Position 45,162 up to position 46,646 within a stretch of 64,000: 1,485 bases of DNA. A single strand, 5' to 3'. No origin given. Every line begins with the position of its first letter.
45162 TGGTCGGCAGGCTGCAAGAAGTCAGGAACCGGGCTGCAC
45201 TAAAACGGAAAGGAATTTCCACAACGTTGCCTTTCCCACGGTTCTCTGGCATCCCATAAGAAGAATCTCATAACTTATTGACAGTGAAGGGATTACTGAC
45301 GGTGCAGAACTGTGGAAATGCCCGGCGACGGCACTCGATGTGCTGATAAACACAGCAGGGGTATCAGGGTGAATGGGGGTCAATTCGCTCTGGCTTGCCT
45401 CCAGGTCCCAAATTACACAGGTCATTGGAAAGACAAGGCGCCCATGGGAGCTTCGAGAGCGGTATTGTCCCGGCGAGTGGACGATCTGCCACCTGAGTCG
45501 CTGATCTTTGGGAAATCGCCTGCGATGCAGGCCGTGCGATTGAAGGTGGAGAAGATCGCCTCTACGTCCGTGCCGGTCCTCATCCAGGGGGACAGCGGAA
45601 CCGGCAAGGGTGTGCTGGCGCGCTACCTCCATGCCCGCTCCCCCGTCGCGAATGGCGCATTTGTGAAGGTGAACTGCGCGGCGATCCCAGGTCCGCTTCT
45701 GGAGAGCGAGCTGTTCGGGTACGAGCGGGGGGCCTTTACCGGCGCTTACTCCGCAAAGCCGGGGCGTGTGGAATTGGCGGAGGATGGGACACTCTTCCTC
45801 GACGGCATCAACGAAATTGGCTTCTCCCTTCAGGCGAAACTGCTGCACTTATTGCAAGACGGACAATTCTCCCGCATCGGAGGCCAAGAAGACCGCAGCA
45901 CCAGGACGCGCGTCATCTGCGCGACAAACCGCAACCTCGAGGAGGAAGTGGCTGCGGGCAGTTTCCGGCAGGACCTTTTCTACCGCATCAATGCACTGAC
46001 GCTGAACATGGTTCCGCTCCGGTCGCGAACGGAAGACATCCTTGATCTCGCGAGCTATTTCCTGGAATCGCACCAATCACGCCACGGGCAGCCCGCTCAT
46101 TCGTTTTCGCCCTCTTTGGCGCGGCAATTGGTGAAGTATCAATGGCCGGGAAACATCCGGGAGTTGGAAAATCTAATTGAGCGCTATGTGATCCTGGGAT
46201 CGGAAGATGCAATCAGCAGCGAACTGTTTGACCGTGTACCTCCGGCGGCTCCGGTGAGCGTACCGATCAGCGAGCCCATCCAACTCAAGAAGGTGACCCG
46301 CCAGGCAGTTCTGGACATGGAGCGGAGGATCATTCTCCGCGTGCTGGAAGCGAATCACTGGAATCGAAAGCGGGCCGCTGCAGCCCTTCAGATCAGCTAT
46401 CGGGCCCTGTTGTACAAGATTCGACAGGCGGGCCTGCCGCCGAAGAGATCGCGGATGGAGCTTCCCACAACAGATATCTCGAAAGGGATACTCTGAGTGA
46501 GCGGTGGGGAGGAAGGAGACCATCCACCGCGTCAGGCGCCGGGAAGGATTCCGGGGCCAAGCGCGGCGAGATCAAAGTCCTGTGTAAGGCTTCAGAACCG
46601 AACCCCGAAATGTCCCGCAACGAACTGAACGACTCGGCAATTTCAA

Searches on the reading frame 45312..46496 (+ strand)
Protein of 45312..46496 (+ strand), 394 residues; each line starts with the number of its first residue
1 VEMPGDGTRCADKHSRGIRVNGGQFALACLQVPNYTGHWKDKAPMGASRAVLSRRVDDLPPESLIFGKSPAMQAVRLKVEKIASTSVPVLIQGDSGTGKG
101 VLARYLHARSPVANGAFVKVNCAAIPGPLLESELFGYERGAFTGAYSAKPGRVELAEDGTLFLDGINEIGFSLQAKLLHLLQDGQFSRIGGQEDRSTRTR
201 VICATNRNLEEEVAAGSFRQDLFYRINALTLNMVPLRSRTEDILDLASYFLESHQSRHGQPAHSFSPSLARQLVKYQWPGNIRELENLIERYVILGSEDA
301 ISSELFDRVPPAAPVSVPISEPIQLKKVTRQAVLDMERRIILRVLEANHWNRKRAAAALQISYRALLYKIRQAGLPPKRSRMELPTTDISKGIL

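Call 10: search_protein_families(library=pfam, proteins=[window:45312-46496:+], max_evalue=0.01)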
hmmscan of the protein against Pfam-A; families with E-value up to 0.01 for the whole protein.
window:45312-46496:+ (394 aa): 7 families
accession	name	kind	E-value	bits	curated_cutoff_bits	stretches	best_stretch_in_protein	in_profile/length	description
PF00158.32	Sigma54_activat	-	8.4e-64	214.7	20.2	1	65-231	1-167/168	Sigma-54 interaction domain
PF14532.12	Sigma54_activ_2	-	3.4e-21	76.4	25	1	66-236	1-138/138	Sigma-54 interaction domain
PF25601.1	AAA_lid_14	-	5.1e-20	71.5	27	1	237-306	1-70/87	AAA+ ATPase lid domain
PF02954.25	HTH_8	-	7.4e-10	38.9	22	1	335-372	4-41/42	Bacterial regulatory protein, Fis family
PF07728.20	AAA_5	-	2.3e-05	24.9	22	1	88-209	1-125/139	AAA domain (dynein-related subfamily)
PF01078.27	Mg_chelatase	-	3.3e-05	23.8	20.3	1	144-206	93-157/207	Magnesium chelatase, subunit ChlI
PF13191.12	AAA_16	-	0.00012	23.1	32.6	1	66-125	3-63/167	AAA ATPase domain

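Call 61: search_protein_families(library=ncbifam, proteins=[window:45312-46496:+], max_evalue=0.001)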
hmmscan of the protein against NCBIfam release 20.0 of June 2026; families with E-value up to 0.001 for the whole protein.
window:45312-46496:+ (394 aa): 26 families (the best 25 are shown)
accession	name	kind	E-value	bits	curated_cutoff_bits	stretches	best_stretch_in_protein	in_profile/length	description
TIGR01817.1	nifA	equivalog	3.7e-92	309.8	528.85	1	62-375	195-529/534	nif-specific transcriptional activator NifA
NF041552.1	TF_PrdR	equivalog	1.4e-91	307.6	795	1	64-372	268-575/577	sigma-54 dependent transcriptional regulator PrdR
NF008469.0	PRK11361.1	equivalog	1.9e-91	307.1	714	1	64-377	144-458/461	acetoacetate metabolism transcriptional regulator AtoC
NF038308.1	RNA_repair_RtcR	equivalog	1.3e-87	294.9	650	1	63-365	180-503/530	RNA repair transcriptional activator RtcR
TIGR02915.1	PEP_resp_reg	equivalog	1.8e-85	287.5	502.6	1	65-369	141-437/445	PEP-CTERM-box response regulator transcription factor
NF003451.0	PRK05022.1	equivalog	5.8e-85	285.9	476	1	62-365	189-500/512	nitric oxide reductase transcriptional regulator NorR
NF050807.1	TransRegFlbDCaul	equivalog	2.4e-82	277.2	750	1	64-372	120-437/454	sigma-54-dependent transcriptional regulator FlbD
TIGR01818.1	ntrC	equivalog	6.8e-79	265.8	558.6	1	64-306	135-377/463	nitrogen regulation protein NR(I)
TIGR02974.1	phageshock_pspF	equivalog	2e-73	247.5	443.55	1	66-295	2-232/336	phage shock protein operon transcriptional activator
NF007689.0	PRK10365.1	equivalog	3.1e-73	247.1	760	1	65-370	141-439/441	sigma-54-dependent response regulator transcription factor ZraR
NF041946.1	LuxO_transreg_Vib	equivalog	1.3e-71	241.8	800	1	66-307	136-377/463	quorum-sensing sigma-54 dependent transcriptional regulator LuxO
NF049963.1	RespRegFlgRCampy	domain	5.8e-71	239.6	750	1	66-372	137-426/429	fla regulon two-component system response regulator FlgR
TIGR02329.1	propionate_PrpR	equivalog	8.9e-71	239.1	499.2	1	65-367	214-521/526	propionate catabolism operon regulatory protein PrpR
NF008085.0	PRK10820.1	equivalog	1.4e-69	235.1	576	1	56-381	197-518/520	transcriptional regulator TyrR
NF011953.0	PRK15424.1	equivalog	3.2e-68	230.7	703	1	65-372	221-533/538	propionate catabolism operon regulatory protein PrpR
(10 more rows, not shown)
